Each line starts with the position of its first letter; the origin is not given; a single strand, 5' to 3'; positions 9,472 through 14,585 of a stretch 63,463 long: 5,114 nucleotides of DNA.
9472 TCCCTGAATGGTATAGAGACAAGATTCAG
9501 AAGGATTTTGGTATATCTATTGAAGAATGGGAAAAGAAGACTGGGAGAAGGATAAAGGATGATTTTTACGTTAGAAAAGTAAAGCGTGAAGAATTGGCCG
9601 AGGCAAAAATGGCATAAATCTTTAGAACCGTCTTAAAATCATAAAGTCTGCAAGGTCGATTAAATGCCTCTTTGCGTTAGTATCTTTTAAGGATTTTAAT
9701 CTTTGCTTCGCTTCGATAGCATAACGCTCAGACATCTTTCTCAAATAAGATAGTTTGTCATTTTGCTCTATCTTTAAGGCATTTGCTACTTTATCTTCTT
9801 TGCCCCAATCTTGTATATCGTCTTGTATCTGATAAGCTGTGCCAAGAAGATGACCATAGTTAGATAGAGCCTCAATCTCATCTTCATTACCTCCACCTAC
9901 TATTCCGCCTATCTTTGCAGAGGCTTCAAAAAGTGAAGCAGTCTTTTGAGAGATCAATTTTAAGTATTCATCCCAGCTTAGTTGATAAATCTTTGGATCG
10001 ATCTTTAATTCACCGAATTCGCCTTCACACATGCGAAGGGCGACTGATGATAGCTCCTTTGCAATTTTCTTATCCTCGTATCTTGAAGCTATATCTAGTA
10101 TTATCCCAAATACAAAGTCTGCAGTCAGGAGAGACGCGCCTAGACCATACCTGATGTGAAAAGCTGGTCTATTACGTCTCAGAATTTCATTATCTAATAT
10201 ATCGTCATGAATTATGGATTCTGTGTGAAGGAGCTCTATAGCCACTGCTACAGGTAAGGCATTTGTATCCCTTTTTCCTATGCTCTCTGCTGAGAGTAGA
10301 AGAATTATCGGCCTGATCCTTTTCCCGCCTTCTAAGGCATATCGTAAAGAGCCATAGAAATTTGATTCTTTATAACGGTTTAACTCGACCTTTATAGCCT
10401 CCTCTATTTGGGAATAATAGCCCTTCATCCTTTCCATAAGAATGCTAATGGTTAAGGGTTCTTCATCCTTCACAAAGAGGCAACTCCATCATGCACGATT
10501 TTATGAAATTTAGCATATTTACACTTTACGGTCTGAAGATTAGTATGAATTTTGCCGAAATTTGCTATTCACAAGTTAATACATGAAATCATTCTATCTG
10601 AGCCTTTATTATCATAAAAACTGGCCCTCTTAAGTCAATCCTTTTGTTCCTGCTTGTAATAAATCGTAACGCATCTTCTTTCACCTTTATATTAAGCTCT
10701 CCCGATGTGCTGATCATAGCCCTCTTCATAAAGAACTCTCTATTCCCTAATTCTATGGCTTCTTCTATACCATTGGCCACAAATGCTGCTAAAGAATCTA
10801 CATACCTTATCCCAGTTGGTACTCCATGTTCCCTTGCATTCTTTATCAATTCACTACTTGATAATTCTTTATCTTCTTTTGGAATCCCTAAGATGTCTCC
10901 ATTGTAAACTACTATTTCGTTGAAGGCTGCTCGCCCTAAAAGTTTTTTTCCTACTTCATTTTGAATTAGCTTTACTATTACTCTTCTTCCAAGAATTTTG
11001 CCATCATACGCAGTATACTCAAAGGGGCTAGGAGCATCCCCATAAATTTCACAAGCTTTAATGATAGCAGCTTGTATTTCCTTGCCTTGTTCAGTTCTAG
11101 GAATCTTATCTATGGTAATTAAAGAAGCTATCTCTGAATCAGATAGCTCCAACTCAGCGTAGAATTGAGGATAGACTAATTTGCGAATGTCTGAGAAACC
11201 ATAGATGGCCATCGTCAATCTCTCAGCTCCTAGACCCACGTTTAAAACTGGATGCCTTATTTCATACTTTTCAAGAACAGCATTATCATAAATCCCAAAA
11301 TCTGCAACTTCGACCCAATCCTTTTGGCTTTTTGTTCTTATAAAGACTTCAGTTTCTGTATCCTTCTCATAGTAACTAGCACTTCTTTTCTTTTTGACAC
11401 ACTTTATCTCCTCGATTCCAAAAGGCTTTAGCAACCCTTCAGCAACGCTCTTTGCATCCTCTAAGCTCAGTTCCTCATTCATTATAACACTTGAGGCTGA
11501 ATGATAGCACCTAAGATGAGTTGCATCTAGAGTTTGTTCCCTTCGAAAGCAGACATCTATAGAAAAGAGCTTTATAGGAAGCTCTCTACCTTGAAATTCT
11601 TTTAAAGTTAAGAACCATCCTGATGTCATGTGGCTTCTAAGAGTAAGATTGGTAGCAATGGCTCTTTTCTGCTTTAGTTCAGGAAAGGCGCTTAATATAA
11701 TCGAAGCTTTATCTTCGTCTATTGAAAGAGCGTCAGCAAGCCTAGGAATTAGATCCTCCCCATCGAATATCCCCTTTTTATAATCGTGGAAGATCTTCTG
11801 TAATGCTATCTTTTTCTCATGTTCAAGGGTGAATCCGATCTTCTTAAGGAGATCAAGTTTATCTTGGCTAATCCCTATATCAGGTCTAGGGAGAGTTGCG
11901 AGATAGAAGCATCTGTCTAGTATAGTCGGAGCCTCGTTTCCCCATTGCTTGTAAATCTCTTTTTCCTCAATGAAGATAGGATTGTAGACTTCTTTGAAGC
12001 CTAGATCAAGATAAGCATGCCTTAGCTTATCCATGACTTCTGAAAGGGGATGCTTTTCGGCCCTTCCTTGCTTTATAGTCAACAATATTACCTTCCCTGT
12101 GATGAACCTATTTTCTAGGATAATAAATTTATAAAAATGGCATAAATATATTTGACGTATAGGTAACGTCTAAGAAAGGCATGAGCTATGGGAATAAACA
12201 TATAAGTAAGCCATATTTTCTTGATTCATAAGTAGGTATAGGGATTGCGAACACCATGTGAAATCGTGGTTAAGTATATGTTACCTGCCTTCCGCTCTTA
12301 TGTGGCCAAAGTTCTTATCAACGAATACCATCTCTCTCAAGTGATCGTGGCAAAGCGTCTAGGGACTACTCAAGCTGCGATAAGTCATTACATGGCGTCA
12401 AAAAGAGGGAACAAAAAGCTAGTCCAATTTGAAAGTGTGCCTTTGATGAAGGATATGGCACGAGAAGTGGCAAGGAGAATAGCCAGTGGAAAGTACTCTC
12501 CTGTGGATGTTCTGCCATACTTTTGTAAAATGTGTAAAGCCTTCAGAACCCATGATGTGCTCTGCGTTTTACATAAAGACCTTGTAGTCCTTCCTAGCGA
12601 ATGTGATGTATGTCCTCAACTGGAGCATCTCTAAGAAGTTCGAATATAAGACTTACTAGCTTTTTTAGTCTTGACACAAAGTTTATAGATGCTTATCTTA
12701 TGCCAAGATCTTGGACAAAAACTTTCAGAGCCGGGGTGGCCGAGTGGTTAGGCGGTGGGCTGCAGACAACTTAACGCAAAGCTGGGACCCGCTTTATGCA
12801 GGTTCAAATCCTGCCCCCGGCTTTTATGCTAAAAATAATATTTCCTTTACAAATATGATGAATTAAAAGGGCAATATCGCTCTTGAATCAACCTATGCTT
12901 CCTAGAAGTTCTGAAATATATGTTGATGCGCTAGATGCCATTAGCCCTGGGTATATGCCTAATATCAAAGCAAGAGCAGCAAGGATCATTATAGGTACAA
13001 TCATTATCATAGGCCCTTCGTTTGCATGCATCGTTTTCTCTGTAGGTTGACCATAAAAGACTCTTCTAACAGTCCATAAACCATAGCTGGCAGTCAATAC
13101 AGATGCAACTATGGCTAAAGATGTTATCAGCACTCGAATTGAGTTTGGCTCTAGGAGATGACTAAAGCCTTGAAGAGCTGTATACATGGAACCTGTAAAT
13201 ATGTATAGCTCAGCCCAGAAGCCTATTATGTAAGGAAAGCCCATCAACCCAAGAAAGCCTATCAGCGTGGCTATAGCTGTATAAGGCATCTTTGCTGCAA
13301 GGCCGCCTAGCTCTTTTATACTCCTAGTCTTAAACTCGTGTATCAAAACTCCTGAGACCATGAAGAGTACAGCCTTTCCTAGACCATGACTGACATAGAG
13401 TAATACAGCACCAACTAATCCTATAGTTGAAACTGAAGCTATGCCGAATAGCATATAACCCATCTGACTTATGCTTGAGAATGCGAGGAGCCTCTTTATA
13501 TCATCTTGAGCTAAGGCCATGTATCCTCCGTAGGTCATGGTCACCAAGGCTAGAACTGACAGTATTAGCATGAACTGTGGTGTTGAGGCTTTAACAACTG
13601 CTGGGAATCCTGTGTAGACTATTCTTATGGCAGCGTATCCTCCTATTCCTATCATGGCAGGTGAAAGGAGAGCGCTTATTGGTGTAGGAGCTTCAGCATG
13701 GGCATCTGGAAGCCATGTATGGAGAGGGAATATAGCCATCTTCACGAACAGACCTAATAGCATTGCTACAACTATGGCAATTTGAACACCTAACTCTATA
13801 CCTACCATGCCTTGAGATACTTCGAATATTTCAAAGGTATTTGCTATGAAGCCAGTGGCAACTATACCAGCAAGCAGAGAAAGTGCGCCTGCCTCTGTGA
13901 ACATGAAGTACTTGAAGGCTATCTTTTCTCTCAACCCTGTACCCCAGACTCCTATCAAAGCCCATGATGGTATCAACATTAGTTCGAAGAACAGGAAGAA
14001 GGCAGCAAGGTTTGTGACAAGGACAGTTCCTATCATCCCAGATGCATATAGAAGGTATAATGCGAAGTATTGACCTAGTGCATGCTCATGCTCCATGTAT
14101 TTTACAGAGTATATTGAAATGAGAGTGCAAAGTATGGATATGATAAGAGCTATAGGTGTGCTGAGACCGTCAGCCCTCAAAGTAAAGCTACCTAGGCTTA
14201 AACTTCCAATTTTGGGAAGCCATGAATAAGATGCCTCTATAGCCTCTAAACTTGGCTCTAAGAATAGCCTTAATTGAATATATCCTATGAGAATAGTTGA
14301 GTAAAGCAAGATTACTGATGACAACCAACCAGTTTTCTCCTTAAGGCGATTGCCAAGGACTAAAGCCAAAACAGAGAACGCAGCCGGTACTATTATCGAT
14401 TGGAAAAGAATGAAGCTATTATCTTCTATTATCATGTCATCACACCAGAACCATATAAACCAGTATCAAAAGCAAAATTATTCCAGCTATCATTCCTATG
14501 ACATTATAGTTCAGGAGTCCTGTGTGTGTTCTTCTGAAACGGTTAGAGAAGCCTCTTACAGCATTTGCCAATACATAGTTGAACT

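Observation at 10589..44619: Two cysteinylation routes, each beside its own distinct tRNA-Cys(GCA)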

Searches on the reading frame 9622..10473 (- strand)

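Call 7: search_protein_families(library=ncbifam, proteins=[window:9622-10473:-])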
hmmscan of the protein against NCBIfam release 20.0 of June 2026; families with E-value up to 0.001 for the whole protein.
window:9622-10473:- (283 aa): 16 families
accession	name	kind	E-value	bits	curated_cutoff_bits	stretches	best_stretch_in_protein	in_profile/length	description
NF040698.1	IdsA_Meth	equivalog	1.8e-53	181.9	468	2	13-223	4-222/328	short chain isoprenyl diphosphate synthase IdsA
NF041003.1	GGPP_syn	equivalog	6.7e-44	150.3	500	1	17-221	3-217/326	geranylgeranyl diphosphate synthase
TIGR02748.1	GerC3_HepT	equivalog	1.5e-43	149.1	456.55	1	15-224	8-216/319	heptaprenyl diphosphate synthase component II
NF040627.1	GFPS_Meth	equivalog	4.3e-43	147.8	600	1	20-270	9-257/285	geranylfarnesyl diphosphate synthase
NF041169.1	f2_encap_cargo4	exception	2.3e-42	145.5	450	1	46-228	46-231/334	family 2 encapsulin nanocompartment cargo protein polyprenyl transferase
NF045628.1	HxpDPsynlarge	equivalog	2.5e-40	138.4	500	1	19-228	4-212/311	hexaprenyl-diphosphate synthase large subunit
NF040789.2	gerfarn_diphsyn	equivalog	5e-39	134.4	560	2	21-223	16-239/345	geranylfarnesyl diphosphate synthase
NF045485.1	FPPsyn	subfamily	3.4e-37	128.1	275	1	20-281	5-286/288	farnesyl diphosphate synthase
NF008140.0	PRK10888.1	equivalog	6.7e-36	124.2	412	1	48-227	42-220/323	octaprenyl diphosphate synthase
TIGR02749.1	prenyl_cyano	equivalog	3.8e-30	105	383.2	1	49-228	43-224/322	solanesyl diphosphate synthase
NF042417.1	NPPPS_Mycobact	equivalog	1.4e-29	103.3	600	1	17-226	23-231/335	nonaprenyl/(2E,6E)-farnesyl/geranylgeranyl diphosphat synthase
NF045685.1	GGPPSynCrtE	equivalog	1.2e-28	100.1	460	1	20-244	11-248/293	geranylgeranyl diphosphate synthase CrtE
NF045549.1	GGPPsyn_IdsB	equivalog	7.2e-26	91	475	1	48-224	63-243/346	geranylgeranyl diphosphate synthase IdsB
NF040936.1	hexpp_archaea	equivalog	2.4e-24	86.1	400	1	22-262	13-250/275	hexaprenyl pyrophosphate synthase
NF007877.0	PRK10581.1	equivalog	5.6e-20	71.7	321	1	33-223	26-228/299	(2E,6E)-farnesyl diphosphate synthase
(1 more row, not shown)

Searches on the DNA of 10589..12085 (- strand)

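Call 16: search_rna_families(sources=[L005, L006, L007, L008, L010, L017, L012], threshold=gathering)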
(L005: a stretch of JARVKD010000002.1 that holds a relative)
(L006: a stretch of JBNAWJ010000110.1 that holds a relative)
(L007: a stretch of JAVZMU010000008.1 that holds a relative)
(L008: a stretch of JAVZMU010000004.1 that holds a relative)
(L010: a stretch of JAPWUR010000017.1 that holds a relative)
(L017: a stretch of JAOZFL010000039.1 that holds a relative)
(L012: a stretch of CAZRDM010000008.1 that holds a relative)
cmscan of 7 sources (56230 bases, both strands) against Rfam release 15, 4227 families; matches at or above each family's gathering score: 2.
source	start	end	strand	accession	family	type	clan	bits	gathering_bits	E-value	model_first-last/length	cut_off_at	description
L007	3669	3758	-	RF00005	tRNA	Gene; tRNA;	CL00001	51.4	29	3.7e-08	1-71/71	no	tRNA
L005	3253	3345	-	RF00005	tRNA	Gene; tRNA;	CL00001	51.1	29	4.4e-08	1-71/71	no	tRNA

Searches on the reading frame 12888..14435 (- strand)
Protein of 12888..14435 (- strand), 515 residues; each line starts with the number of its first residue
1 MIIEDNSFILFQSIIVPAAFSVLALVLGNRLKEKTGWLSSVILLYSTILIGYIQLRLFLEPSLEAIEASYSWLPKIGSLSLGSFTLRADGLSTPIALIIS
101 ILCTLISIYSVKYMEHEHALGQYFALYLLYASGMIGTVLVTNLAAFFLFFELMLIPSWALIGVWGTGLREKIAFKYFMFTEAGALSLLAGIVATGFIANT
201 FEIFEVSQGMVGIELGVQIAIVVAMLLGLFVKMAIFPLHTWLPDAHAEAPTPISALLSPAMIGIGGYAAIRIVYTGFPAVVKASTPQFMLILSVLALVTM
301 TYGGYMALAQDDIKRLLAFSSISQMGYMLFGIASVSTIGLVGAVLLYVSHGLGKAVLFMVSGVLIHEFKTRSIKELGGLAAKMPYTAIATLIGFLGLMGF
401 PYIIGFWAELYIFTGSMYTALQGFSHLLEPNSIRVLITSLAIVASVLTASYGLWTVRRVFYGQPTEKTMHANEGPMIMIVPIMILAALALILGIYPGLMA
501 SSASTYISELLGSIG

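Call 7: search_protein_families(library=ncbifam, proteins=[window:12888-14435:-])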
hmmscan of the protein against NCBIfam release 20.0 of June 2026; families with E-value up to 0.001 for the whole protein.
window:12888-14435:- (515 aa): 75 families (the best 25 are shown)
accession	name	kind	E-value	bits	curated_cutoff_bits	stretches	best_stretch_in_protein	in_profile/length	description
TIGR01972.1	NDH_I_M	subfamily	9.7e-95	318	263.8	1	14-511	5-483/486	NADH-quinone oxidoreductase subunit M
NF009212.0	PRK12561.1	subfamily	9.1e-76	255.6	645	1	10-500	9-485/531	NAD(P)H-quinone oxidoreductase subunit 4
NF009287.0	PRK12647.1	equivalog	5.5e-73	246.8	937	1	10-503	3-474/773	putative monovalent cation/H+ antiporter subunit A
NF009288.0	PRK12648.1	equivalog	1.5e-72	245.1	1104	1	10-501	3-476/954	monovalent cation/H+ antiporter subunit A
NF009285.0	PRK12645.1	equivalog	6.9e-70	236.3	1028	1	10-502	4-499/804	Na+/H+ antiporter subunit A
TIGR00940.1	2a6301s01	subfamily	9.1e-70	235.9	920.45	1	14-502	5-495/793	monovalent cation:proton antiporter subunit A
NF009289.0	PRK12649.1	equivalog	5e-66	223.6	1117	1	12-499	9-488/789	putative monovalent cation/H+ antiporter subunit A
NF005141.0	PRK06590.1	equivalog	2e-65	221.9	556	1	11-495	6-467/615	NADH-quinone oxidoreductase subunit L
NF005060.0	PRK06473.1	equivalog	2.4e-65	221.2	747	1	49-511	40-482/500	NADH-quinone oxidoreductase subunit M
NF004500.0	PRK05846.1-4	equivalog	2.9e-65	220.9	550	1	13-500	10-492/525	NADH-quinone oxidoreductase subunit M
NF005097.0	PRK06525.1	equivalog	4.1e-65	220.4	430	1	11-491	6-470/480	hydrogenase 4 subunit D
NF002713.0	PRK02546.1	subfamily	1e-64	218.9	827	1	10-510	11-498/533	NAD(P)H-quinone oxidoreductase subunit 4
NF006419.0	PRK08668.1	equivalog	6.4e-64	216.8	617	1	14-503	8-474/613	NADH dehydrogenase subunit M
NF006240.0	PRK08376.1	subfamily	6.5e-64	216.7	662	1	87-500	87-496/521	putative monovalent cation/H+ antiporter subunit D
NF004501.0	PRK05846.1-5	subfamily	1.3e-63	215.5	598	1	8-512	5-485/492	NADH-quinone oxidoreductase subunit M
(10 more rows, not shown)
